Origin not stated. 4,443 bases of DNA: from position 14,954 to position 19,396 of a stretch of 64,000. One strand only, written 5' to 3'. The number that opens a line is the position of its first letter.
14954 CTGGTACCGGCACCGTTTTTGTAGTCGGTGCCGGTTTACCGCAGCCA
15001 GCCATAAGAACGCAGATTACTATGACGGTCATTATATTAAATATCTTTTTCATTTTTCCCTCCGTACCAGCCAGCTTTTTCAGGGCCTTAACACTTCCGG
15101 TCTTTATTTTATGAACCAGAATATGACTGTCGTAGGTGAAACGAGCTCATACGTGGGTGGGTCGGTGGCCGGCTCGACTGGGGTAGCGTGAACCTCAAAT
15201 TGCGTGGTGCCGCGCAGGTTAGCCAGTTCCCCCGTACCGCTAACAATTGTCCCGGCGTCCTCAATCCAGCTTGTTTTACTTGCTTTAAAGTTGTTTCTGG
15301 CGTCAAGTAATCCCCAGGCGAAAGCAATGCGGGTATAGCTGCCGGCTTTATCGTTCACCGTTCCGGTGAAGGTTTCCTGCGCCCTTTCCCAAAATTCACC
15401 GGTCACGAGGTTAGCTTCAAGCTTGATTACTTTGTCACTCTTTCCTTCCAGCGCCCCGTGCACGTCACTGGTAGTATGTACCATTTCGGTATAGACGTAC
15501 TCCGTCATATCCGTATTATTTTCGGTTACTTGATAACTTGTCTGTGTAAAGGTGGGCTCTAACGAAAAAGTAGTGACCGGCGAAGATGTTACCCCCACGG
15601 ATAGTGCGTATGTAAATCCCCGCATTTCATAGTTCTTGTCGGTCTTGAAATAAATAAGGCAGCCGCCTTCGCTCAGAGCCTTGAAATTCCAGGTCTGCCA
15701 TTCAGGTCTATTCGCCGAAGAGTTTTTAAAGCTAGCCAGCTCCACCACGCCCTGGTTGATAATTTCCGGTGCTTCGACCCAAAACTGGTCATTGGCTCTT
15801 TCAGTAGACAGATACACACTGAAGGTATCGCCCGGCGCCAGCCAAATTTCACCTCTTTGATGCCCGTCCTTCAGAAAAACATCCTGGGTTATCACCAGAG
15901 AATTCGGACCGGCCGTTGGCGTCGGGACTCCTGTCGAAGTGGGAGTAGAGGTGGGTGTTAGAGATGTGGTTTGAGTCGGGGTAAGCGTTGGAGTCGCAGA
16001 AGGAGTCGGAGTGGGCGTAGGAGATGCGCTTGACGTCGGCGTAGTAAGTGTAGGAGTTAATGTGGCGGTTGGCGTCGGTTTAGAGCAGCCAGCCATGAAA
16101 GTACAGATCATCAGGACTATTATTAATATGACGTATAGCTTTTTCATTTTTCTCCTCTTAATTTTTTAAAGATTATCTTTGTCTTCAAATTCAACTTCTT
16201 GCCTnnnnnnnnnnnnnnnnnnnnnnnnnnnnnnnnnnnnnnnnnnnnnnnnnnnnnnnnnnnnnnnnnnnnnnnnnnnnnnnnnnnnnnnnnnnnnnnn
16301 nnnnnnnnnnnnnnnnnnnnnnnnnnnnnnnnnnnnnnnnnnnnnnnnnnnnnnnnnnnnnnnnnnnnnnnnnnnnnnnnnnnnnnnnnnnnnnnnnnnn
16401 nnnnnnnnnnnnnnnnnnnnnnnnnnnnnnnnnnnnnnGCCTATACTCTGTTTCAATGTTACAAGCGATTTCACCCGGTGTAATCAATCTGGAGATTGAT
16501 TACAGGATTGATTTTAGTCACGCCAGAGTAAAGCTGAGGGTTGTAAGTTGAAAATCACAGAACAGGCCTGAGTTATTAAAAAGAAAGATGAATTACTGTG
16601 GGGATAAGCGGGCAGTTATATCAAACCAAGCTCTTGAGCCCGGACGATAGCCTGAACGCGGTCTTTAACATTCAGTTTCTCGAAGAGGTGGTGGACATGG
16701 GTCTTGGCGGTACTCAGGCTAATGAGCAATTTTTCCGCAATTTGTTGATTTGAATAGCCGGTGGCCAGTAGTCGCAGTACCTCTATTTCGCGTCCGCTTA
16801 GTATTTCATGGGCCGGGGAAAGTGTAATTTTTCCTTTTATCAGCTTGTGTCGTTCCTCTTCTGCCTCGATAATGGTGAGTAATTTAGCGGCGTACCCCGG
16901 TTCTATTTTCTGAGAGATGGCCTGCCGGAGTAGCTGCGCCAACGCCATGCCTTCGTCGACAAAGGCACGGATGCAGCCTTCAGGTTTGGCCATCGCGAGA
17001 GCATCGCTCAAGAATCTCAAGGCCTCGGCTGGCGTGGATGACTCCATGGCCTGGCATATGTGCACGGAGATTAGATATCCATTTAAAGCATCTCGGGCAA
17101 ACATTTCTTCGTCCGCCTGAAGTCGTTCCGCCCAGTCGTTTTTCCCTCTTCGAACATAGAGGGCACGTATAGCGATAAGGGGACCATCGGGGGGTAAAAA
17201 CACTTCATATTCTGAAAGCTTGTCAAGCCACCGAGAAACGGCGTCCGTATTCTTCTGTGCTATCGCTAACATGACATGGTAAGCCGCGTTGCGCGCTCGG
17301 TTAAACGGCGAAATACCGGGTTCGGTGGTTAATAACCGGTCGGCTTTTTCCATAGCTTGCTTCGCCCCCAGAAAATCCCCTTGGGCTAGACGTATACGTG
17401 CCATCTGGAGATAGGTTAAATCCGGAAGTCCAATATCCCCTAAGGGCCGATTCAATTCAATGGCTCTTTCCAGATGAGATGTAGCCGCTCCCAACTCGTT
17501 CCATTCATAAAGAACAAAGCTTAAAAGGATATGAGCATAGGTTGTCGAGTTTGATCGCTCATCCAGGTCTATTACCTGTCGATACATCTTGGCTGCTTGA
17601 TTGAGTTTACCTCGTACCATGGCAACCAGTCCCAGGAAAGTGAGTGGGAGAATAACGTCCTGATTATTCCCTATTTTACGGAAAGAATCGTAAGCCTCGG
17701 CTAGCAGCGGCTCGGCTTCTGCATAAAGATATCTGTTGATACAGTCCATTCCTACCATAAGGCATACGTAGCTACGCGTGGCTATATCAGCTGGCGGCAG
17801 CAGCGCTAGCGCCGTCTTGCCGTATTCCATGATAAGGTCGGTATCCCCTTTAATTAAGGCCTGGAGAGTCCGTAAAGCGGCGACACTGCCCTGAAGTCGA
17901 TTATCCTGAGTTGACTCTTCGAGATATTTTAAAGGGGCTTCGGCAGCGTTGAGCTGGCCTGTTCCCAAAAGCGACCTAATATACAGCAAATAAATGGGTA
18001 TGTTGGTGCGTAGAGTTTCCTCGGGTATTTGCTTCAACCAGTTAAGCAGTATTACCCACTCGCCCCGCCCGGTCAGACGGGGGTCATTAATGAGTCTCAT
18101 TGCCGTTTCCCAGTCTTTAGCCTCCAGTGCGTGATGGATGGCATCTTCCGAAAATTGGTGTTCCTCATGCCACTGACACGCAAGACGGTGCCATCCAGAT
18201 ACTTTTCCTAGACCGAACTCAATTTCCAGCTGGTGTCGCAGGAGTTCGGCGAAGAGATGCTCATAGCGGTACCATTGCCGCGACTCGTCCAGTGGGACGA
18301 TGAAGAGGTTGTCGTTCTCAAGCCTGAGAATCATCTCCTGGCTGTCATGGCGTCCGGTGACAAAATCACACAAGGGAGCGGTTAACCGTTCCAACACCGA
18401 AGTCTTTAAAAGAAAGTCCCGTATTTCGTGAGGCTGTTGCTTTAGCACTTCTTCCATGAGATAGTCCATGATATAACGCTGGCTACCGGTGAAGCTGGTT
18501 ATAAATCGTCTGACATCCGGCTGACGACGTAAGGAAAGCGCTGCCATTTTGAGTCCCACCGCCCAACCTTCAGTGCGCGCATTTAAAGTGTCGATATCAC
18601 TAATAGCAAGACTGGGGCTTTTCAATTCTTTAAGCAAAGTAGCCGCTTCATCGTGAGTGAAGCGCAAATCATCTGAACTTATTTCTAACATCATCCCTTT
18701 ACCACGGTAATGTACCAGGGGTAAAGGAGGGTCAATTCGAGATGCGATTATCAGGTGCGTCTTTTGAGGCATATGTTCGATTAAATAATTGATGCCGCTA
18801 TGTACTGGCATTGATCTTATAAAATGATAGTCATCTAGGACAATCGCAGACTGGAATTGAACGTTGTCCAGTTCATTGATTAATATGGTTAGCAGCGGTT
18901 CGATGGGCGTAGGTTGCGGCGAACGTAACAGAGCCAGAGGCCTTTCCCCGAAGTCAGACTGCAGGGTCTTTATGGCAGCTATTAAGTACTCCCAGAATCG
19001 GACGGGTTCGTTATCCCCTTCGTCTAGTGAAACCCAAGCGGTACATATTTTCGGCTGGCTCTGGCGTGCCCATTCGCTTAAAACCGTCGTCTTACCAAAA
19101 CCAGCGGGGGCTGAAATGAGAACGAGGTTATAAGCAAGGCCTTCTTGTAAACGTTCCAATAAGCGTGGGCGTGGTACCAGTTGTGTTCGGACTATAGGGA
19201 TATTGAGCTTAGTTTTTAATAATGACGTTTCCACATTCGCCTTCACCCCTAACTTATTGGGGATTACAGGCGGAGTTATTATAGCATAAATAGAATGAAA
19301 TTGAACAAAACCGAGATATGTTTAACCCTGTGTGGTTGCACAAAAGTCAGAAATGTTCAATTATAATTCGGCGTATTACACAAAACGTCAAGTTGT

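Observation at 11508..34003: A 22.5-kb lower-GC block flanked by an exact 19-nt repeat of the tRNA-Glu 3' end: putative integrated island without an integrase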

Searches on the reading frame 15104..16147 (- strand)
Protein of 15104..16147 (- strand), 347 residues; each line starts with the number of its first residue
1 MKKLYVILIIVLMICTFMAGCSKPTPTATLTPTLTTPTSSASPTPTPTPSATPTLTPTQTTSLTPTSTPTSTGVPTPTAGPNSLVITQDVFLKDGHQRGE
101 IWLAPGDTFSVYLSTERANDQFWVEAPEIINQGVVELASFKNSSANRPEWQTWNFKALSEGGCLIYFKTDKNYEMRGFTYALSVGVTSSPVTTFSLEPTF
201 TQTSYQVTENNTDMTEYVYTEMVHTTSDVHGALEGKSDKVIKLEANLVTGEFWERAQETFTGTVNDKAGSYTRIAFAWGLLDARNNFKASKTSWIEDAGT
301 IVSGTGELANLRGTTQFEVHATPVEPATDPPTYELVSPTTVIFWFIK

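Call 8: search_protein_families(library=pfam, proteins=[window:15104-16147:-], max_evalue=0.01)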
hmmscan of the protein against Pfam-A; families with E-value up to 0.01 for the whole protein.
window:15104-16147:- (347 aa): 1 family
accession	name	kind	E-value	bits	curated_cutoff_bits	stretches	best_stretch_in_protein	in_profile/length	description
PF11528.13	DUF3224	-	3.4e-06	27.3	25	1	203-321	8-116/126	Protein of unknown function (DUF3224)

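Call 85: search_protein_families(library=phrogs, proteins=[window:15104-16147:-], max_evalue=0.001)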
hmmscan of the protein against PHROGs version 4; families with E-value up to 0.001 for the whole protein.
window:15104-16147:- (347 aa): 1 family
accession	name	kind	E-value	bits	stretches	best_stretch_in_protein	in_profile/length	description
phrog_15511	-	unknown function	1.6e-06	28.5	1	23-82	215-273/511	-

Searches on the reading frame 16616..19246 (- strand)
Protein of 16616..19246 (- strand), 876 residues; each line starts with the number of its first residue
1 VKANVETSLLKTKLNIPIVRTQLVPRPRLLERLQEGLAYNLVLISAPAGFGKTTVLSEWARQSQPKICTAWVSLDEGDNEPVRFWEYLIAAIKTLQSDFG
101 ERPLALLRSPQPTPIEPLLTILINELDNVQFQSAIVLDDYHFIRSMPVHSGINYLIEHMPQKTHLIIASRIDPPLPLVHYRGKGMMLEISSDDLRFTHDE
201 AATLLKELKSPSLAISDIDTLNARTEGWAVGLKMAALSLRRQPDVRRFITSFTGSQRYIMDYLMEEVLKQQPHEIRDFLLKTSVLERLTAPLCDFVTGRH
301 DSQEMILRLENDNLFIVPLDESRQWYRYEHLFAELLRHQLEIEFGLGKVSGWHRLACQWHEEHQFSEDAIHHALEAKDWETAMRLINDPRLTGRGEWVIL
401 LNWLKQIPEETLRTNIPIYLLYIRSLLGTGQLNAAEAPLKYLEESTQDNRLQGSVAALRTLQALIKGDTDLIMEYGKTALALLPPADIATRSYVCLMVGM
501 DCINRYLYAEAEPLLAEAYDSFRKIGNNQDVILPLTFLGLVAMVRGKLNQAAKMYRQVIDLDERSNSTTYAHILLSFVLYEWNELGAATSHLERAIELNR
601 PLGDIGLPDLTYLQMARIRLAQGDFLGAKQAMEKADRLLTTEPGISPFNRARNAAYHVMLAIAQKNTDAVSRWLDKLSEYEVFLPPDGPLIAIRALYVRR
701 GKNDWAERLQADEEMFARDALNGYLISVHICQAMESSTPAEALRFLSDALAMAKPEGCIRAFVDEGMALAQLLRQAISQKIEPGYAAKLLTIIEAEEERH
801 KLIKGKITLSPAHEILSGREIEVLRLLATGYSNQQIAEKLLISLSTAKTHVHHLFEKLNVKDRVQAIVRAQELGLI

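Call 8: search_protein_families(library=pfam, proteins=[window:16616-19246:-], max_evalue=0.01)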
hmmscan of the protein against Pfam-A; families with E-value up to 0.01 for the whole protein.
window:16616-19246:- (876 aa): 13 families
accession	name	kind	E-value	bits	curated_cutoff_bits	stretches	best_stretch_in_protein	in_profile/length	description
PF17874.7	TPR_MalT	-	4.5e-44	151.5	45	1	453-776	1-333/336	MalT-like TPR region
PF00196.25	GerE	-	8.2e-19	67.4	23.5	1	815-870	2-57/57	Bacterial regulatory proteins, luxR family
PF13424.12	TPR_12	-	1.7e-06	28.6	30.1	2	508-563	19-76/77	Tetratricopeptide repeat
PF13191.12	AAA_16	-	3.3e-06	28.1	32.6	1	29-167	15-166/167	AAA ATPase domain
PF13181.12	TPR_8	-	6.8e-05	23.2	25.7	0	612-637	4-29/34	Tetratricopeptide repeat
PF08281.18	Sigma70_r4_2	-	0.00037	20.5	25.7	1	822-857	17-53/54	Sigma-70, region 4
PF14559.12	TPR_19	-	0.00062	20.5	25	0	414-457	23-67/68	Tetratricopeptide repeat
PF13401.12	AAA_22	-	0.0014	19.4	27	1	41-144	7-97/130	AAA domain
PF00515.34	TPR_1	-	0.0019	18.4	27.8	0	538-563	7-32/34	Tetratricopeptide repeat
PF13384.12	HTH_23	-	0.0034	17.6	24.6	0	821-852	8-38/50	Homeodomain-like domain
PF24575.1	TPR_Slam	-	0.0035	18.2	35.2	0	515-588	34-100/104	Surface lipoprotein assembly modifier, N-terminal TPR repeats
PF07719.23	TPR_2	-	0.0063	17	27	0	537-563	6-32/34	Tetratricopeptide repeat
PF10602.15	RPN7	-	0.007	16.5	29.6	0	612-673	76-135/174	26S proteasome subunit RPN7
